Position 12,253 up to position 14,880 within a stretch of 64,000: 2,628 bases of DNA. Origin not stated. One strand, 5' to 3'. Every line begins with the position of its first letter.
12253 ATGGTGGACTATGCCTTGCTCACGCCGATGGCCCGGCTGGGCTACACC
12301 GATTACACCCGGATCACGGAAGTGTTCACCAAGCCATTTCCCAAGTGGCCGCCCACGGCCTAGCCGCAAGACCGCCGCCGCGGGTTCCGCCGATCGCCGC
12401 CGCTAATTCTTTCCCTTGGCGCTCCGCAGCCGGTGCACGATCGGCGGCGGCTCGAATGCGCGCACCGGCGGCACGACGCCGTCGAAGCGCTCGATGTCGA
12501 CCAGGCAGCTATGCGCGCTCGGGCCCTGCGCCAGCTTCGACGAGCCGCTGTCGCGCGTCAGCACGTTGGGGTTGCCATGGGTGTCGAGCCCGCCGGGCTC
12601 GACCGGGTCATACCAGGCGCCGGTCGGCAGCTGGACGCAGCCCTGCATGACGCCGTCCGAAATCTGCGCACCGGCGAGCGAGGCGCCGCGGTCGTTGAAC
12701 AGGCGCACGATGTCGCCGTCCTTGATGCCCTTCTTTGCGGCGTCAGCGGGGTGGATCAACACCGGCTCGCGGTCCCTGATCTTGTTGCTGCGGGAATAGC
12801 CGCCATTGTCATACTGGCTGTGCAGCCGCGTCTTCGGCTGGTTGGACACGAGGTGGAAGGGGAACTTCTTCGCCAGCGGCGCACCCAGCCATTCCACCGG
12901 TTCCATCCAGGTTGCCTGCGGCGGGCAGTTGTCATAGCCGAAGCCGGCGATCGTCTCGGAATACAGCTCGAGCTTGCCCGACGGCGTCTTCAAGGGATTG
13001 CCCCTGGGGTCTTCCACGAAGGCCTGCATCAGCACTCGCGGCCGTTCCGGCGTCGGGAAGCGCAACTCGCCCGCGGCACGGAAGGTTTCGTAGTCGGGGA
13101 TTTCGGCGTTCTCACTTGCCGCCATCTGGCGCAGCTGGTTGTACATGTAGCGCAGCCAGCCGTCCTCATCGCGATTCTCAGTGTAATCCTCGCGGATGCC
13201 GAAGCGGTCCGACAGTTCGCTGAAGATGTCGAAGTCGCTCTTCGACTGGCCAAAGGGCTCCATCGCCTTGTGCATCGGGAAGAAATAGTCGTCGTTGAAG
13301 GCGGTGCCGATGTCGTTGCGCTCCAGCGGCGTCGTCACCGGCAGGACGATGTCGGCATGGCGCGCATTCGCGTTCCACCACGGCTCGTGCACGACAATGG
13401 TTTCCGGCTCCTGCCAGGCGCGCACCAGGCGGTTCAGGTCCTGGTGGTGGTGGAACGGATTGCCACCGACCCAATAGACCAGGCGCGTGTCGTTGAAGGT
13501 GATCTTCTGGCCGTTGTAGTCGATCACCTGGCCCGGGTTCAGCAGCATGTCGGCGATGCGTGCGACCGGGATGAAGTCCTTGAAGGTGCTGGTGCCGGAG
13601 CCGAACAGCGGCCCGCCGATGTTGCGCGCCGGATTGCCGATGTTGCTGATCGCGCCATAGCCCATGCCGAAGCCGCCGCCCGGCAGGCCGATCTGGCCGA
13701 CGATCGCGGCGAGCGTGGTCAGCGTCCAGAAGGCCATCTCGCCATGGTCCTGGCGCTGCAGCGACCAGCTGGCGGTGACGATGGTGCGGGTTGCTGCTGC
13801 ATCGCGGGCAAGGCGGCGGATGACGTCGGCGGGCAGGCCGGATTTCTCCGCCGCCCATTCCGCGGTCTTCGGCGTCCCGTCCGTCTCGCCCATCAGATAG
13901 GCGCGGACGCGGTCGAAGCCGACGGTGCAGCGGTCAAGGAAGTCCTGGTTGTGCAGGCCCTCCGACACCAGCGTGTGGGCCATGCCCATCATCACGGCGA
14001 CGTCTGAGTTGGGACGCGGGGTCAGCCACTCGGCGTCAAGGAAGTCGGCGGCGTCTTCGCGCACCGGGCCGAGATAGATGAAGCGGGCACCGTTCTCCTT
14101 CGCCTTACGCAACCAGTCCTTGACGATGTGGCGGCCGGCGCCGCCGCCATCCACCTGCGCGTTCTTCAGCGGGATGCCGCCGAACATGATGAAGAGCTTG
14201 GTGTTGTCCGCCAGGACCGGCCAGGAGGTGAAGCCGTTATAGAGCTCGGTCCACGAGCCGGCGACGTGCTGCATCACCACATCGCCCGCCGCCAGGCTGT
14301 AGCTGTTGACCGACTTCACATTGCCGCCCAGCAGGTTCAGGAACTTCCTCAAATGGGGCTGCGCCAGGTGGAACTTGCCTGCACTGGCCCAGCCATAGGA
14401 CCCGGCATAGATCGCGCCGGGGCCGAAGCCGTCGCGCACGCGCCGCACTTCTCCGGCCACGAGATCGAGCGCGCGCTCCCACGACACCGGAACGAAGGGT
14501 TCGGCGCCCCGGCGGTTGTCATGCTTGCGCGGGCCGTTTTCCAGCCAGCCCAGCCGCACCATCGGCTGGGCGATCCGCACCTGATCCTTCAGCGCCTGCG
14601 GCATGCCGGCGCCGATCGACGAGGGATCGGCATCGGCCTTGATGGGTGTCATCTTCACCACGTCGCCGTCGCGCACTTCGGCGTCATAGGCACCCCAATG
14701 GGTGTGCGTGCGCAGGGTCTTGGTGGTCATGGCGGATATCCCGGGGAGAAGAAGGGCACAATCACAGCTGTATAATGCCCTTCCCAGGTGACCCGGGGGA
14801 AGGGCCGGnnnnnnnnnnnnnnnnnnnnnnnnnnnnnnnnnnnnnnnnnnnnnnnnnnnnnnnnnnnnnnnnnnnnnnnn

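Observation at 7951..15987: TetR-controlled two-component flavin monooxygenase set (two ACAD-fold oxygenases plus a flavin reductase) co-localised and co-operonic with a cytoplasmic BisC-like molybdopterin S-/N-oxide reductase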

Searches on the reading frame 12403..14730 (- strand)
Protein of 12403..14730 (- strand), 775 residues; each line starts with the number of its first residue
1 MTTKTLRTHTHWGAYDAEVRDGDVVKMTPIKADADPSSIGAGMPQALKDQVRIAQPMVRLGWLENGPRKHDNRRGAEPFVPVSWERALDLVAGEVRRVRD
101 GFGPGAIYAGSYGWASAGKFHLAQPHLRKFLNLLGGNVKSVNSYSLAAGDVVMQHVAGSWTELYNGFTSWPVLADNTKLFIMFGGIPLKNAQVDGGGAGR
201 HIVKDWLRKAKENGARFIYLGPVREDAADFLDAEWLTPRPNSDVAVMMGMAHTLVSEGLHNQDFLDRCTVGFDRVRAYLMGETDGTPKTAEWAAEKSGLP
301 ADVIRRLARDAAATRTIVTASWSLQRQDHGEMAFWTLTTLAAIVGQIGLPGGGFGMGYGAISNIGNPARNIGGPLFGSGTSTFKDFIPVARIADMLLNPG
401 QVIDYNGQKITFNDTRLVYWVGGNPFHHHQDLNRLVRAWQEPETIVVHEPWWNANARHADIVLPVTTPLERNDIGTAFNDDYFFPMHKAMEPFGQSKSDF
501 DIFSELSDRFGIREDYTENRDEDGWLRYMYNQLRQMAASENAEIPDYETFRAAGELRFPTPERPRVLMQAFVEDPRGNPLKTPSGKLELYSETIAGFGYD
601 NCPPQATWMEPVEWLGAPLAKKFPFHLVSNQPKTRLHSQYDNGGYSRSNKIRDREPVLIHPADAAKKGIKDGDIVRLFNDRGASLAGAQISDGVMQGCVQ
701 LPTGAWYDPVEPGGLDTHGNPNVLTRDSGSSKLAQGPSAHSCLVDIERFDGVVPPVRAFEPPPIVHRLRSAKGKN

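Call 4: search_protein_families(library=pfam, proteins=[window:12403-14730:-])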
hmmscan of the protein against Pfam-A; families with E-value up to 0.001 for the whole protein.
window:12403-14730:- (775 aa): 3 families
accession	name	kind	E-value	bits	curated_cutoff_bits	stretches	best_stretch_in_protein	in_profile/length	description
PF00384.28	Molybdopterin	-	1.1e-56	192.8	24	1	52-509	1-353/353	Molybdopterin oxidoreductase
PF01568.27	Molydop_binding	-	2.2e-30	105.3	26.8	1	625-742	1-109/110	Molydopterin dinucleotide binding domain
PF18364.6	Molybdopterin_N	-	4.4e-13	49.4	26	1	8-46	1-39/41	Molybdopterin oxidoreductase N-terminal domain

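Call 5: search_protein_families(library=ncbifam, proteins=[window:12403-14730:-])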
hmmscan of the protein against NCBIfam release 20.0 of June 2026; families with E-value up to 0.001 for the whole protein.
window:12403-14730:- (775 aa): 23 families
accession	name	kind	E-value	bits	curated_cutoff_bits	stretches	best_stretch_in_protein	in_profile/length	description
TIGR00509.1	bisC_fam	subfamily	1.7e-287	955.8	1017.55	1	10-763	2-768/772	molybdopterin guanine dinucleotide-containing S/N-oxide reductase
NF011682.0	PRK15102.1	equivalog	1.8e-216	721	909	1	4-763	45-824/829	trimethylamine-N-oxide reductase TorA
TIGR02164.1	torA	equivalog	4.6e-207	689.9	1465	1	7-762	44-819/824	trimethylamine-N-oxide reductase TorA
TIGR02166.1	dmsA_ynfE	subfamily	1.7e-117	393.5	777.7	1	67-748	108-793/794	DMSO/selenate family reductase complex A subunit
NF011566.1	PRK14990.1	exception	1.3e-85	288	1600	1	67-748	123-813/814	dimethylsulfoxide reductase subunit A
NF041885.1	selenate_YnfE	exception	8.4e-79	265.3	1675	1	65-748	110-804/805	selenate/tellurate reductase subunit YnfE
NF041884.1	selenate_YnfF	exception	6.6e-75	252.5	1650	1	67-748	109-797/798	selenate/tellurate reductase subunit YnfF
TIGR01591.1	Fdh-alpha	equivalog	1e-44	152.7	666.25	2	74-519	61-487/672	formate dehydrogenase subunit alpha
NF012032.0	PRK15488.1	equivalog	3.9e-38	131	694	2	40-353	87-361/759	thiosulfate reductase PhsA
TIGR03479.1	DMSO_red_II_alp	subfamily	9e-33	113.4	984.75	3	619-699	776-855/913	molybdopterin-dependent oxidoreductase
NF047855.1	AssmNtatRedNasC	equivalog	7.5e-25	87.3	1100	1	205-542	200-531/708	assimilatory nitrate reductase catalytic subunit NasC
NF041323.1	Nitr_red_NasA_Halo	equivalog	1.4e-15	56.9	1000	1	203-702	170-642/673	assimilatory nitrate reductase NasA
NF041783.2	mnquin_red_QrcB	equivalog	1.6e-14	53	440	1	153-352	179-364/695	menaquinone reductase molybdopterin-binding-like subunit QrcB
NF042978.1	EthbenzDh_ebdA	equivalog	2.1e-12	45.6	2000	2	285-354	410-479/977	ethylbenzene dehydrogenase subunit alpha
TIGR01580.1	narG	equivalog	2.3e-11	42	1084.15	1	456-510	779-833/1235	nitrate reductase subunit alpha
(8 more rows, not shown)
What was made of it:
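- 12403..14730 (-): Cytoplasmic BisC/DorA-type (type III DMSO-reductase family) molybdopterin S-/N-oxide reductase (775 aa). TIGR00509 955.8 bits (cutoff 1017.55); TorA 721 bits (call 5).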

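Call 9: find_related_loci(query=window:12403-14730:-, collection=genome_contigs, flank=10000)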
Query window:12403-14730:- (775 aa) in genome_contigs; peptide patterns used: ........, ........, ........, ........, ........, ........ (x = any residue, [..] = any of these).
366 stretches matched a pattern; 220 encode a relative of the query (tblastn E <= 1e-3); the best 80 are kept; 80 distinct loci.
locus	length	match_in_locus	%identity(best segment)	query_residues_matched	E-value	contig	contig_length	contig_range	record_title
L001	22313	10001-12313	64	5-775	0e+0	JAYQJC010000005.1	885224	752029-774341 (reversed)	MAG: Alphaproteobacteria bacterium isolate SD4487_NP_metabat_bins_2.tsv.493 contig_14336_pilon, whole genome shotgun seq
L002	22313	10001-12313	64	5-775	0e+0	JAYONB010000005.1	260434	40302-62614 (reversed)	MAG: Alphaproteobacteria bacterium isolate 139570_S171_metabat_bins_2.tsv.191 NODE_13_length_260434_cov_17.867605, whole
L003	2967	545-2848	63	5-772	0e+0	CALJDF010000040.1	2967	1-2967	MAG: uncultured Alphaproteobacteria bacterium isolate S1_Bin_Bin_88_1_1 genome assembly, contig: c_000001717057, whole g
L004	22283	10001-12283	59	8-765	0e+0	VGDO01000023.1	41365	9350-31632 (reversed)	MAG: Alphaproteobacteria bacterium isolate M_DeepCast_50m_m2_111 M_DeepCast_50m_m2_111_Ga0194121_10001383, whole genome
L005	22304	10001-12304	57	2-766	0e+0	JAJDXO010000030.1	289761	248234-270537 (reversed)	MAG: Rhodospirillales bacterium isolate jk18x27bins.37 k141_34298, whole genome shotgun sequence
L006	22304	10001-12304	57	2-766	0e+0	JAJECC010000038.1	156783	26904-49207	MAG: Rhodospirillales bacterium isolate jk18x9bins.84 k141_174258, whole genome shotgun sequence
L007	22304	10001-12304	57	2-766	0e+0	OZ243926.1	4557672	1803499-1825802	MAG: Rhodospirillales bacterium isolate f3036996-ea91-419f-bf8b-46094c79dfb2 genome assembly, chromosome: 1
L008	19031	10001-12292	56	6-769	0e+0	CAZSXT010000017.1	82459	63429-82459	MAG TPA_asm: uncultured Rhodospirillaceae bacterium isolate SRP134809_co1_563 genome assembly, contig: NODE_436_length_8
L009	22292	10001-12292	56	6-769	0e+0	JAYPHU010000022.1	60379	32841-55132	MAG: Rhodospirillaceae bacterium isolate 139577_S178_metabat_bins_sens.tsv.044 NODE_354_length_60379_cov_14.511389, whol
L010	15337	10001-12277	57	7-762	0e+0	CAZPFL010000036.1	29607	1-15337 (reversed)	MAG TPA_asm: uncultured Rhodospirillaceae bacterium isolate SRP214966_co3_48 genome assembly, contig: NODE_1722_length_2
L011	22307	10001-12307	56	2-767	0e+0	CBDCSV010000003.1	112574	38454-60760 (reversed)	MAG: Rhodospirillales bacterium isolate 4a57bf92-28fb-45f7-8c73-8ba1c5cb0e23 genome assembly, contig: contig_3, whole ge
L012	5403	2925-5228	56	2-766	0e+0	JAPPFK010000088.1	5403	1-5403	MAG: Rhodospirillales bacterium isolate RHO1_bin_29 NODE_15902_length_5403_cov_6.809648, whole genome shotgun sequence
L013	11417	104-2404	56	4-767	0e+0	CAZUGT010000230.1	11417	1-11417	MAG TPA_asm: uncultured Rhodospirillaceae bacterium isolate SRP338948_co1_27 genome assembly, contig: k141_256737, whole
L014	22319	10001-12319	55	7-774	0e+0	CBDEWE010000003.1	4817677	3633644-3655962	MAG: uncultured Candidatus Binatia bacterium isolate a8241130-b51f-4fa7-9d5c-c617c4ae5504 genome assembly, contig: conti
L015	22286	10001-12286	55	4-764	0e+0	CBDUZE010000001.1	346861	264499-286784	MAG TPA_asm: uncultured Alphaproteobacteria bacterium isolate SRR22302348_concoct_16 genome assembly, contig: ERZ2507359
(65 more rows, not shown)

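Call 12: find_encoding_contigs(protein=window:12403-14730:-, flank=10000, max_places=6)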
Protein window:12403-14730:- (775 aa): 2 contigs read that carry it; 1 place shown.
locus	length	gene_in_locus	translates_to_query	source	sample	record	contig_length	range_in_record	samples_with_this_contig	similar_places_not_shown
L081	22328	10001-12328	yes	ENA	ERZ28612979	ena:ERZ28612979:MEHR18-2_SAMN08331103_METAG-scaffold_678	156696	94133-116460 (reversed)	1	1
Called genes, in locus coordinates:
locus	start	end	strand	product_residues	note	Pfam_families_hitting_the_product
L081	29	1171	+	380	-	PF05175:MTS, PF01209:Ubie_methyltran, PF13489:Methyltransf_23, PF13847:Methyltransf_31, PF08241:Methyltransf_11, PF08242:Methyltransf_12, PF13649:Methyltransf_25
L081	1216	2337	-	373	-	PF13489:Methyltransf_23, PF01209:Ubie_methyltran, PF05175:MTS (weak), PF08241:Methyltransf_11, PF08242:Methyltransf_12, PF13649:Methyltransf_25, PF13847:Methyltransf_31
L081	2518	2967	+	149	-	PF00571:CBS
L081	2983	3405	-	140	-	PF00903:Glyoxalase, PF13669:Glyoxalase_4 (faint)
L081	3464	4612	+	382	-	PF00144:Beta-lactamase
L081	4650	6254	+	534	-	PF01565:FAD_binding_4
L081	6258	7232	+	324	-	PF08240:ADH_N, PF00107:ADH_zinc_N, PF13602:ADH_zinc_N_2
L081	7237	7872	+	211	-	PF01810:LysE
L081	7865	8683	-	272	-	-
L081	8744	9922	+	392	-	PF02771:Acyl-CoA_dh_N, PF08028:Acyl-CoA_dh_2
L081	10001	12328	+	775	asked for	PF18364:Molybdopterin_N, PF00384:Molybdopterin, PF01568:Molydop_binding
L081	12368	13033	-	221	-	PF01613:Flavin_Reduct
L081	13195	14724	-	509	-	PF00496:SBP_bac_5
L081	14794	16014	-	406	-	PF00441:Acyl-CoA_dh_1, PF08028:Acyl-CoA_dh_2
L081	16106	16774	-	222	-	PF00440:TetR_N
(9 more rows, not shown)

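Call 13: find_homologous_proteins(query=window:12403-14730:-, max_evalue=1e-50)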
Query window:12403-14730:- (775 aa): 7998 proteins with E <= 1e-50 among 8000 candidates; the best 120 are listed.
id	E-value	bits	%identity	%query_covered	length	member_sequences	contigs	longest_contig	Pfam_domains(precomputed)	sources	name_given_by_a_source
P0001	0.0e+0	1833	100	100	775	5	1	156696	PF00384.28,PF18364.7,PF01568.28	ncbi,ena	-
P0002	0.0e+0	1606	86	100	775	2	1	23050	PF00384.28,PF18364.7,PF01568.28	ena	-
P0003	0.0e+0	1531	83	100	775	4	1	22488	PF00384.28,PF18364.7,PF01568.28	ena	-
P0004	0.0e+0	1226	66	99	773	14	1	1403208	PF00384.28,PF18364.7,PF01568.28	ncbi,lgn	ncbi:MAG: molybdopterin guanine dinucleotide-containing S/N-oxide reductase [Alphaproteobacteria bac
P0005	0.0e+0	1181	64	99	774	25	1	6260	PF00384.28,PF18364.7,PF01568.28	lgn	-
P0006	0.0e+0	1178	63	99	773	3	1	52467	PF00384.28,PF18364.7,PF01568.28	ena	-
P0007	0.0e+0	1174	63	99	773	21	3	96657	PF00384.28,PF18364.7,PF01568.28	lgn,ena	-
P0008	0.0e+0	1156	63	99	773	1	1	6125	PF00384.28,PF18364.7,PF01568.28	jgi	-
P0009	0.0e+0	1156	63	99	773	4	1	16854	PF00384.28,PF18364.7,PF01568.28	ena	-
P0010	0.0e+0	1152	62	99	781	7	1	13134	PF00384.28,PF18364.7,PF01568.28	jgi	jgi:biotin/methionine sulfoxide reductase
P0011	0.0e+0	1150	61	99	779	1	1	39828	PF00384.28,PF18364.7,PF01568.28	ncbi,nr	ncbi:MAG: molybdopterin guanine dinucleotide-containing S/N-oxide reductase [Alphaproteobacteria bac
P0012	0.0e+0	1113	59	99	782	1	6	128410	PF00384.28,PF18364.7,PF01568.28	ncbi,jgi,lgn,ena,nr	ncbi:MAG: Asp-tRNA(Asn)/Glu-tRNA(Gln) amidotransferase GatCAB subunit C [Alphaproteobacteria bacteri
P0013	0.0e+0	1097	59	98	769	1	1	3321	PF00384.28,PF18364.7,PF01568.28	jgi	jgi:biotin/methionine sulfoxide reductase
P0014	0.0e+0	1065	58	99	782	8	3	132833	PF00384.28,PF18364.7,PF01568.28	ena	-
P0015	0.0e+0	1061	58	99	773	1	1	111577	PF00384.28,PF18364.7,PF01568.28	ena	-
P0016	0.0e+0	1060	58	99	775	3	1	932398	PF00384.28,PF18364.7,PF01568.28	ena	-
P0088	0.0e+0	1017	57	98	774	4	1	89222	PF00384.28,PF18364.7,PF01568.28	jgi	jgi:biotin/methionine sulfoxide reductase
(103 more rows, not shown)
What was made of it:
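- On BisC/DorA/TorA type III DMSO-reductase family: NCBI names a 66% relative an S/N-oxide reductase (call 13).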

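Call 14: find_encoding_contigs(protein=P0002, flank=8000, max_places=2)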
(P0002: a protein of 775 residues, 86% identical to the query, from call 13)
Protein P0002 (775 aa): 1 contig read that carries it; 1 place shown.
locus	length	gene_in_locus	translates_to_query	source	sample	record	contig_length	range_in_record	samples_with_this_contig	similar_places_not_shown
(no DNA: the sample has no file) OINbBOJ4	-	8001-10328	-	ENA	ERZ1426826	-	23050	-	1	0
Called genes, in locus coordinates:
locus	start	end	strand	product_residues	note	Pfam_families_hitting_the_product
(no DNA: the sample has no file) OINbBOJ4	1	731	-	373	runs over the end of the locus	PF13489:Methyltransf_23, PF01209:Ubie_methyltran, PF05175:MTS (weak), PF08241:Methyltransf_11, PF08242:Methyltransf_12, PF13649:Methyltransf_25, PF13847:Methyltransf_31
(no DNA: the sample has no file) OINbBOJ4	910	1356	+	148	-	PF00571:CBS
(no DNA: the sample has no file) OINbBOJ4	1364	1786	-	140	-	PF00903:Glyoxalase, PF13669:Glyoxalase_4 (weak), PF18029:Glyoxalase_6 (weak)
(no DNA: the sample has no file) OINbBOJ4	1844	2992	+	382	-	PF00144:Beta-lactamase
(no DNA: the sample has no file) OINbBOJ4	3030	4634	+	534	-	PF01565:FAD_binding_4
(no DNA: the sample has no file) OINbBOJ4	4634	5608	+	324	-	PF08240:ADH_N, PF00107:ADH_zinc_N, PF13602:ADH_zinc_N_2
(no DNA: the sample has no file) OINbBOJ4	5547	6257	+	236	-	PF01810:LysE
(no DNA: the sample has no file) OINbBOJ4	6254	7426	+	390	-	PF02771:Acyl-CoA_dh_N, PF08028:Acyl-CoA_dh_2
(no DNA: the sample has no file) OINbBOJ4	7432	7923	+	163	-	PF13671:AAA_33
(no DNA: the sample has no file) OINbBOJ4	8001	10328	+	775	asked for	PF18364:Molybdopterin_N, PF00384:Molybdopterin, PF01568:Molydop_binding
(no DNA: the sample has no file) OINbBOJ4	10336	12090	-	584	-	PF00561:Abhydrolase_1, PF12146:Hydrolase_4 (faint), PF12697:Abhydrolase_6, PF00561:Abhydrolase_1, PF12697:Abhydrolase_6 (weak)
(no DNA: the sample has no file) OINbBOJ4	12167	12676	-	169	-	PF00496:SBP_bac_5 (weak)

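Call 15: find_encoding_contigs(protein=P0003, flank=8000, max_places=2)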
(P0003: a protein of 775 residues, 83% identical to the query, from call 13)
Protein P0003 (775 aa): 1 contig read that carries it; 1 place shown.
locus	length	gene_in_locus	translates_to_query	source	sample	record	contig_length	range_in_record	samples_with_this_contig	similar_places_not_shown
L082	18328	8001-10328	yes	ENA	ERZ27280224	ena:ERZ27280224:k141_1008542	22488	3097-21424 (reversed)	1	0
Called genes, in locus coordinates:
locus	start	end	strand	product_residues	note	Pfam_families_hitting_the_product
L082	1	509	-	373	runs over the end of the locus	PF13489:Methyltransf_23, PF01209:Ubie_methyltran, PF05175:MTS (weak), PF08241:Methyltransf_11, PF08242:Methyltransf_12, PF13649:Methyltransf_25, PF13847:Methyltransf_31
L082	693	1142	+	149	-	PF00571:CBS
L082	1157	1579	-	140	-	PF00903:Glyoxalase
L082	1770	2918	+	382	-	PF00144:Beta-lactamase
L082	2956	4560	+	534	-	PF01565:FAD_binding_4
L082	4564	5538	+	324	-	PF08240:ADH_N, PF00107:ADH_zinc_N, PF13602:ADH_zinc_N_2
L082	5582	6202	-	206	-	PF08843:AbiEii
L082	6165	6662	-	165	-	PF02604:PhdYeFM_antitox (weak)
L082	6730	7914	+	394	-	PF02771:Acyl-CoA_dh_N, PF08028:Acyl-CoA_dh_2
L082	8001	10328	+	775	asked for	PF18364:Molybdopterin_N, PF00384:Molybdopterin, PF01568:Molydop_binding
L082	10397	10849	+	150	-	-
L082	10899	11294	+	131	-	PF07883:Cupin_2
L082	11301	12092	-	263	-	PF00753:Lactamase_B, PF16123:HAGH_C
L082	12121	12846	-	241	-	PF00106:adh_short, PF13561:adh_short_C2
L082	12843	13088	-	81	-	-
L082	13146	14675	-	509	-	PF07519:Tannase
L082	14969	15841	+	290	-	PF13714:PEP_mutase, PF00463:ICL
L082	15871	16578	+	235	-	PF00857:Isochorismatase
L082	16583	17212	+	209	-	PF02798:GST_N, PF13417:GST_N_3, PF13409:GST_N_2, PF13410:GST_C_2 (weak), PF00043:GST_C (weak), PF14497:GST_C_3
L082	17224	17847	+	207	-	PF02798:GST_N, PF13417:GST_N_3, PF13409:GST_N_2, PF00043:GST_C, PF14497:GST_C_3 (weak)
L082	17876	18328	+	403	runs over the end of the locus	PF02515:CoA_transf_3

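Call 16: find_encoding_contigs(protein=P0004, flank=8000, max_places=2)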
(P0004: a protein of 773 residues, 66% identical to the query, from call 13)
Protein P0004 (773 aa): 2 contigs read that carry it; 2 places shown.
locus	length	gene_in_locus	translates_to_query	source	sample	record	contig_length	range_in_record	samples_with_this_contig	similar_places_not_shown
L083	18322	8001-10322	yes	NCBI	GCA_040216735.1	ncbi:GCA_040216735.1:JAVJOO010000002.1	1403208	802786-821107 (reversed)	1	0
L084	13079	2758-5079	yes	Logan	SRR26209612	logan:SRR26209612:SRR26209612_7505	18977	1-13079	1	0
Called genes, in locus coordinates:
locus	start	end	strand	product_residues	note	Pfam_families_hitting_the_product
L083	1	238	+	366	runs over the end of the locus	PF13428:TPR_14 (faint), PF00515:TPR_1 (faint), PF07719:TPR_2 (faint), PF13174:TPR_6 (faint), PF13176:TPR_7 (faint), PF13181:TPR_8 (faint), PF13424:TPR_12, PF14559:TPR_19, +3 more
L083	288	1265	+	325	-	-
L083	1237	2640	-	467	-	PF00202:Aminotran_3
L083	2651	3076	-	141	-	PF00903:Glyoxalase, PF13669:Glyoxalase_4, PF18029:Glyoxalase_6 (weak)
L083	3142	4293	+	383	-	PF00144:Beta-lactamase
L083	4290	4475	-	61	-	PF14373:Imm_superinfect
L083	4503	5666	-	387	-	PF00891:Methyltransf_2 (weak), PF01209:Ubie_methyltran, PF05175:MTS, PF13489:Methyltransf_23, PF13847:Methyltransf_31, PF08241:Methyltransf_11, PF08242:Methyltransf_12, PF13649:Methyltransf_25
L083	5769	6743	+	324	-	PF08240:ADH_N, PF00107:ADH_zinc_N, PF13602:ADH_zinc_N_2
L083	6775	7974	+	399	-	PF02770:Acyl-CoA_dh_M (faint), PF08028:Acyl-CoA_dh_2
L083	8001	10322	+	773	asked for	PF18364:Molybdopterin_N, PF00384:Molybdopterin, PF01568:Molydop_binding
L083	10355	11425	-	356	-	PF00465:Fe-ADH, PF13685:Fe-ADH_2, PF25137:ADH_Fe_C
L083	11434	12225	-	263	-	PF00753:Lactamase_B, PF16123:HAGH_C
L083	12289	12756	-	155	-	-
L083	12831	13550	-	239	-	PF00106:adh_short, PF08659:KR, PF13561:adh_short_C2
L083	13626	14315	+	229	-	PF09365:DUF2461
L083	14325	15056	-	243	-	PF01557:FAA_hydrolase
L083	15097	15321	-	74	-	-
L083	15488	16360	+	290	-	PF13714:PEP_mutase, PF00463:ICL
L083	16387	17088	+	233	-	PF00857:Isochorismatase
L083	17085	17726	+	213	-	PF02798:GST_N, PF13417:GST_N_3, PF13409:GST_N_2, PF00043:GST_C, PF14497:GST_C_3, PF13410:GST_C_2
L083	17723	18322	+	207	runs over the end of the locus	PF02798:GST_N, PF13417:GST_N_3, PF13409:GST_N_2, PF14497:GST_C_3 (weak), PF00043:GST_C (weak), PF13410:GST_C_2, PF21972:Arc1p_N_like (weak)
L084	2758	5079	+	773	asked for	PF18364:Molybdopterin_N, PF00384:Molybdopterin, PF01568:Molydop_binding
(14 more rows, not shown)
